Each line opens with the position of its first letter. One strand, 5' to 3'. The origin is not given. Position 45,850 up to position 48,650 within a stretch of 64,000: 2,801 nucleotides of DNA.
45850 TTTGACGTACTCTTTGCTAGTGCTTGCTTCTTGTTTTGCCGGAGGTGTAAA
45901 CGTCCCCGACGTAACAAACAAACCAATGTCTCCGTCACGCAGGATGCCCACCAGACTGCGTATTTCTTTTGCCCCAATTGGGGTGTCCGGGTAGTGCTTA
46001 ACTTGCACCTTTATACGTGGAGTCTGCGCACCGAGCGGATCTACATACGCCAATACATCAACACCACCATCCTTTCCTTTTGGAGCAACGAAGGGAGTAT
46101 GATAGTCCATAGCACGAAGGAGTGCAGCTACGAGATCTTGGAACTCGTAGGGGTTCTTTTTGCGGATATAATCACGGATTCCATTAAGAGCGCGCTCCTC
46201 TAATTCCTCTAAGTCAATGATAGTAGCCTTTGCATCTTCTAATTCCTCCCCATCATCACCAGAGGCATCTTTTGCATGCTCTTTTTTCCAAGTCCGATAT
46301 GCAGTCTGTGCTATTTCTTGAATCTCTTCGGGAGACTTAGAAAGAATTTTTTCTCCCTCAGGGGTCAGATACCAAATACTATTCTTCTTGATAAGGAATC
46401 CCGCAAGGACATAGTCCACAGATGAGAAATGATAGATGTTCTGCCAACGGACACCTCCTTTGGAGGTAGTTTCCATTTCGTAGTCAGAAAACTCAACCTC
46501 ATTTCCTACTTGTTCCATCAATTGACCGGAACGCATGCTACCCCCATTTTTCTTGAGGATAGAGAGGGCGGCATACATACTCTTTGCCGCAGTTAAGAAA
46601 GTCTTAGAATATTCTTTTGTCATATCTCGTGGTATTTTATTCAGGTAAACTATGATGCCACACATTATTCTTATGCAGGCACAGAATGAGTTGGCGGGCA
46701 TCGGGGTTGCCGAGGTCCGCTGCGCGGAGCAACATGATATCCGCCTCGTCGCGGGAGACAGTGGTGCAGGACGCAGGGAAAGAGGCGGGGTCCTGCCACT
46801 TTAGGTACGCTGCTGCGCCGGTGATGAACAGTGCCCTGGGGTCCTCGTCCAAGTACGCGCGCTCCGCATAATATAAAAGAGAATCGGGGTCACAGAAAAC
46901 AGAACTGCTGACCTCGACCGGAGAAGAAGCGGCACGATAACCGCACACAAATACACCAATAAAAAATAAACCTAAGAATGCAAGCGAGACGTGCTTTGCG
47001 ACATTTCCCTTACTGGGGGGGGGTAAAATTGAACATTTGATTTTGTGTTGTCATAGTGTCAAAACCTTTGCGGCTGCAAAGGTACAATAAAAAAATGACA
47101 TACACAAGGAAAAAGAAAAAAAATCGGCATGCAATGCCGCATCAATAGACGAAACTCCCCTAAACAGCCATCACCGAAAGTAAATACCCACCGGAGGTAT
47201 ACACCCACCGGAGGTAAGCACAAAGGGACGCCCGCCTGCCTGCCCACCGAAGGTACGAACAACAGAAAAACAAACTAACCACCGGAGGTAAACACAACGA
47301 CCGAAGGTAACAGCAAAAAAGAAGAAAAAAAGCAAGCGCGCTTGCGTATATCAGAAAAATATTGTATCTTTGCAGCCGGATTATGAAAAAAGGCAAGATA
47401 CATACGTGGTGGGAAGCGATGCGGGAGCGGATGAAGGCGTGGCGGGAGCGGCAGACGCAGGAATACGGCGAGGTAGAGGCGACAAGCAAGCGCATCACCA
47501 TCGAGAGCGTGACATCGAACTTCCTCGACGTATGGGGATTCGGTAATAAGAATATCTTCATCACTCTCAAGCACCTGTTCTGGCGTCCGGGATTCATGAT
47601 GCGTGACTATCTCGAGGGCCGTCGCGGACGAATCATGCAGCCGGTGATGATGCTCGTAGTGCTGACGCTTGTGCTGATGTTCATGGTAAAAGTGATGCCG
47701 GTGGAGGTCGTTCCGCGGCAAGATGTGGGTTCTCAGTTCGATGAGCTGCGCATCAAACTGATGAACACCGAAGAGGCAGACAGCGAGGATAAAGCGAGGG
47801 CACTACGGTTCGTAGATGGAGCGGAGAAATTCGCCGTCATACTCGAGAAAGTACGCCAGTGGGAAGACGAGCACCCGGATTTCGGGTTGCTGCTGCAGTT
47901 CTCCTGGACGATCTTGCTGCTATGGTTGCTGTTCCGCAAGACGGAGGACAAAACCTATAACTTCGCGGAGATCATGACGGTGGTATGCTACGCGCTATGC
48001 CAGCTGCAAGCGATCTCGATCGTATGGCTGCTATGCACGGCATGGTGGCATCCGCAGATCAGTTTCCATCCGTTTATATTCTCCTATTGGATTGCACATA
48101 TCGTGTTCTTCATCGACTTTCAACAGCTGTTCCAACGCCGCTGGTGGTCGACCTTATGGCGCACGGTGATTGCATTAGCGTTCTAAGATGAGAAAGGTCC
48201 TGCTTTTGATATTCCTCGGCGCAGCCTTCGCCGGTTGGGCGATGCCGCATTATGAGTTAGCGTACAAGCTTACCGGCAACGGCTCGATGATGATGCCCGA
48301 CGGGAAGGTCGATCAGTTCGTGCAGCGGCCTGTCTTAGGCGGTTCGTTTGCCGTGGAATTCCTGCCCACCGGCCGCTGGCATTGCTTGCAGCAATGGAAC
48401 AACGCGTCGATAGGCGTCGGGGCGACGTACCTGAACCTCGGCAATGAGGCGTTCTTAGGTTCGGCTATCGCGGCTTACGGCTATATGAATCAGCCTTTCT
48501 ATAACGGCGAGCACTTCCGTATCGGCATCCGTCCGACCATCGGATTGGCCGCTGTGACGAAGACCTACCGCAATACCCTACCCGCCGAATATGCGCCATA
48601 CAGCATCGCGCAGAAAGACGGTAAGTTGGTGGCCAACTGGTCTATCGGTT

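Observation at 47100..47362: Six direct copies of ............(A) in a 346-bp divergent intergenic region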

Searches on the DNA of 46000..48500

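Call 5: search_rna_families(source=window, start=46000, end=48500, threshold=evalue, max_evalue=10)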
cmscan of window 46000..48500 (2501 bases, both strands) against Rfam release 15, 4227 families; matches with E-value up to 10: 0.
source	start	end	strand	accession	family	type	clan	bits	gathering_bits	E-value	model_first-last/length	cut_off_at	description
